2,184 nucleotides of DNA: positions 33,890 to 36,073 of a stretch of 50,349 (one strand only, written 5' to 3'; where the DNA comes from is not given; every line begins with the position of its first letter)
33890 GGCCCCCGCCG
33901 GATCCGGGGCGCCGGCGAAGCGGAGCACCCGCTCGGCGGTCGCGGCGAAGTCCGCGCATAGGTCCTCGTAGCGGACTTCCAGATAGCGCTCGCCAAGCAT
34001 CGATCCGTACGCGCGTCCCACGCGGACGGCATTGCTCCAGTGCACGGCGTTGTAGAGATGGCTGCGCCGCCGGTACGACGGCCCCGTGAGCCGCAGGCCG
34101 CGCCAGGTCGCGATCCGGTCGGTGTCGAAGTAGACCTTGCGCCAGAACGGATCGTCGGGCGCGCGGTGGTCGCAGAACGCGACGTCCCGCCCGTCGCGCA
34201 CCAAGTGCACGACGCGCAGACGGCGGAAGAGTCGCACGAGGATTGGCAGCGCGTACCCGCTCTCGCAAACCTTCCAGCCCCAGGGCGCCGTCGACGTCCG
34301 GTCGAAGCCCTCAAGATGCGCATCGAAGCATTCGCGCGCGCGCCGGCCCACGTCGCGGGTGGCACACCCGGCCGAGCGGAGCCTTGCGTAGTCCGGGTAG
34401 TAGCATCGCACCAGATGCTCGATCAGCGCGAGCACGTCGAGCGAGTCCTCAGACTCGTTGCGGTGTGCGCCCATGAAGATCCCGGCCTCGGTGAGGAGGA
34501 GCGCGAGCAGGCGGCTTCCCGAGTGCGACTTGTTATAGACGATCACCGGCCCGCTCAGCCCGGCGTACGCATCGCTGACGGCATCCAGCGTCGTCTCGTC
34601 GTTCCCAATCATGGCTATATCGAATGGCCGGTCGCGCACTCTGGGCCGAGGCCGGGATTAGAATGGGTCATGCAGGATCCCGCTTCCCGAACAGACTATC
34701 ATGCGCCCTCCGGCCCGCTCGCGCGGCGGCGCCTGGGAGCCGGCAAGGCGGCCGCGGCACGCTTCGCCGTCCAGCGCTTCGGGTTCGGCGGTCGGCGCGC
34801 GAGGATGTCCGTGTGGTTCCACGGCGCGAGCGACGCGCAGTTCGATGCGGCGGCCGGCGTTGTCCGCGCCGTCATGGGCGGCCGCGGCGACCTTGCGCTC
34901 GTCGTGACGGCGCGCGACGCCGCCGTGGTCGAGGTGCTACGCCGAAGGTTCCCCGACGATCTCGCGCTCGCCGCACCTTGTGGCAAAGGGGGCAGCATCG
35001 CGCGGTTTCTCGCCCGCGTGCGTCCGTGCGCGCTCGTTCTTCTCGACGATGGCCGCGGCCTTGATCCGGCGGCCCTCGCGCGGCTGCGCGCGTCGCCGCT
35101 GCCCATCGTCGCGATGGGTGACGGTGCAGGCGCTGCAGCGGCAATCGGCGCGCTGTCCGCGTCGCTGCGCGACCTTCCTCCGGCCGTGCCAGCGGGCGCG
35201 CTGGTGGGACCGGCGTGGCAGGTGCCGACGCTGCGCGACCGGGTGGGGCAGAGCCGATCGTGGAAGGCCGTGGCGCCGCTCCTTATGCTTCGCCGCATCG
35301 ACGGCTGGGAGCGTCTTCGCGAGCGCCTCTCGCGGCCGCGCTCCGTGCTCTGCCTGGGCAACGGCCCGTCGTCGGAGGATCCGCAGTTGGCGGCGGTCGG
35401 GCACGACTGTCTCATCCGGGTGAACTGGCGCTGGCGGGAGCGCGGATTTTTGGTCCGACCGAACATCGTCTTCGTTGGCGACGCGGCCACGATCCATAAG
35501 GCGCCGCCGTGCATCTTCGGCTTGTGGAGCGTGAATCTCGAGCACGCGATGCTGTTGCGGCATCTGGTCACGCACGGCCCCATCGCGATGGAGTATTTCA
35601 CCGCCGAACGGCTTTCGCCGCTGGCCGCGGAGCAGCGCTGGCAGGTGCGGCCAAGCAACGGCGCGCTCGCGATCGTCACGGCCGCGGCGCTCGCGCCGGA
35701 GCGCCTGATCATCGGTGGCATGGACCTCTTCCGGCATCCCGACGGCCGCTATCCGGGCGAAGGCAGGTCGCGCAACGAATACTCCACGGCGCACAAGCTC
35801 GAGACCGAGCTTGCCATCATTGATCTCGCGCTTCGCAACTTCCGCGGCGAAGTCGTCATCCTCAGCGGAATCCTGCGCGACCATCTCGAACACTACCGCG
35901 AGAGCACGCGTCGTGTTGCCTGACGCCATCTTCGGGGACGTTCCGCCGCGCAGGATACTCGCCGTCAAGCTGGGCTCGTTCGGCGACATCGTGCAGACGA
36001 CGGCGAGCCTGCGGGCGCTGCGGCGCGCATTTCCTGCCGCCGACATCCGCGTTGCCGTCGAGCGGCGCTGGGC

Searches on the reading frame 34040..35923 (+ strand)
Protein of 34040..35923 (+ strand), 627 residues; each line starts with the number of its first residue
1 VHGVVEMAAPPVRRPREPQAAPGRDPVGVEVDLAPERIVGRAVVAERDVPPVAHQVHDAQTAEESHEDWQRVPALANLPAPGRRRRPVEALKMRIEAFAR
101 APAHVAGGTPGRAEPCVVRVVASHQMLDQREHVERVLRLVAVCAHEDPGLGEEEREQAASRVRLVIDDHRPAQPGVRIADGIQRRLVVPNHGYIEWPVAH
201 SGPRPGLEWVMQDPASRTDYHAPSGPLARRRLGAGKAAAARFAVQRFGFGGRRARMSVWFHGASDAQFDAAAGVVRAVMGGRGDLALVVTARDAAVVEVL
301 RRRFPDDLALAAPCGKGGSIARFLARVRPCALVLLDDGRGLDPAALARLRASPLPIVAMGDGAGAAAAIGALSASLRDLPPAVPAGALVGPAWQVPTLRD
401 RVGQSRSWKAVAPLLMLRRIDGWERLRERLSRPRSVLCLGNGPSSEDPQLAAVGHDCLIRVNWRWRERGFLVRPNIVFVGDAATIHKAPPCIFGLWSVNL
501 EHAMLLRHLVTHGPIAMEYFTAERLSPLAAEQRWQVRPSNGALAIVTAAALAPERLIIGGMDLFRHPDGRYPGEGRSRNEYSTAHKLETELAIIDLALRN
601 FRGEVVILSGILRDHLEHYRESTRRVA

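Call 67: search_protein_families(library=pfam, proteins=[window:34040-35923:+], max_evalue=0.00001)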
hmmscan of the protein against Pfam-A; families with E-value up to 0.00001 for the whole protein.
window:34040-35923:+ (627 aa): 1 family
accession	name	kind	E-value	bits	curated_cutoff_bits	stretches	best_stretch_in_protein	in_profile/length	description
PF04413.22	Glycos_transf_N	-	1.3e-07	31.8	23.9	1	245-336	5-98/179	3-Deoxy-D-manno-octulosonic-acid transferase (kdotransferase)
